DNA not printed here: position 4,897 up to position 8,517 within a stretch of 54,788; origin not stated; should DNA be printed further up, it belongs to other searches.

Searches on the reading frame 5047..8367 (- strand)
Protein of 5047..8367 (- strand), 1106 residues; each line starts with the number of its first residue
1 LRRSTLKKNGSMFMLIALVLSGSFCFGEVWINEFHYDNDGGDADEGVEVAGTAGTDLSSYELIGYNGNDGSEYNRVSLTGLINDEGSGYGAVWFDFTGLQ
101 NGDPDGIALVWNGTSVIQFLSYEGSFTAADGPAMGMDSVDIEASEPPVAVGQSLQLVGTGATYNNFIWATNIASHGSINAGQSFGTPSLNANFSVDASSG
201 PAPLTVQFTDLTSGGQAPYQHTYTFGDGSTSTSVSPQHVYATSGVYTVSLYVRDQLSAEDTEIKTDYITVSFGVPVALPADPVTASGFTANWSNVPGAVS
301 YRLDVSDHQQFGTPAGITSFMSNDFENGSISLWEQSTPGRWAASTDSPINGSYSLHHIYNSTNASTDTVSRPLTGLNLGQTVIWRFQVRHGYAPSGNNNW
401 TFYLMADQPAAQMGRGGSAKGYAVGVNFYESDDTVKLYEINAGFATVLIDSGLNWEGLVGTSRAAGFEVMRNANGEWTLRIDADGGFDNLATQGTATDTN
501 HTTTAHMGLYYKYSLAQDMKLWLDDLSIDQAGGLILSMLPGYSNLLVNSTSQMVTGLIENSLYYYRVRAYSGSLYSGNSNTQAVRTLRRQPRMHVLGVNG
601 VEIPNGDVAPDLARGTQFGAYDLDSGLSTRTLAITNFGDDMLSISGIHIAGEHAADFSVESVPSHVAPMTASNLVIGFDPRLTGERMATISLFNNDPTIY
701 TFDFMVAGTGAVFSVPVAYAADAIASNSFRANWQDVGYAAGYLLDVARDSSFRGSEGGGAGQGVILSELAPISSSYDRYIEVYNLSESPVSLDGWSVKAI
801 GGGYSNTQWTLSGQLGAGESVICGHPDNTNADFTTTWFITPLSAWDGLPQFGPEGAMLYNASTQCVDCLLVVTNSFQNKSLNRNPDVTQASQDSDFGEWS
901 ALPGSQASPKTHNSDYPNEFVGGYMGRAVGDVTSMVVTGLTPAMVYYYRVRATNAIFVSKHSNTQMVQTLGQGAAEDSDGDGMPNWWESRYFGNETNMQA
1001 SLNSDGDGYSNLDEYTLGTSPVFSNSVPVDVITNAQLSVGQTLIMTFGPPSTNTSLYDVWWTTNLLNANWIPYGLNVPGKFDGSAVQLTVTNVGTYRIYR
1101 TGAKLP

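Call 25: search_protein_families(library=pfam, proteins=[window:5047-8367:-])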
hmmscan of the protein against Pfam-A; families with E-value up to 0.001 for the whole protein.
window:5047-8367:- (1106 aa): 6 families
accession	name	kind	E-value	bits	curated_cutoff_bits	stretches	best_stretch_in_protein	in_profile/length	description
PF18911.6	PKD_4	-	8.9e-13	48.5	27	1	204-270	18-85/85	PKD domain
PF00932.25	LTD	-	1.6e-11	45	34.3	1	761-867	5-103/109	Lamin Tail Domain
PF00801.26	PKD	-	4.5e-09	36.6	23.5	1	193-265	2-78/80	PKD domain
PF16656.11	Pur_ac_phosph_N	-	1.4e-05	26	30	0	904-960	40-84/93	Purple acid Phosphatase, N-terminal domain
PF16655.11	PhoD_N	-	1.5e-05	25.8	30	0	934-954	60-80/90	PhoD-like phosphatase, N-terminal domain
PF00041.27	fn3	-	7e-05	23.4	25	0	930-962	45-78/84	Fibronectin type III domain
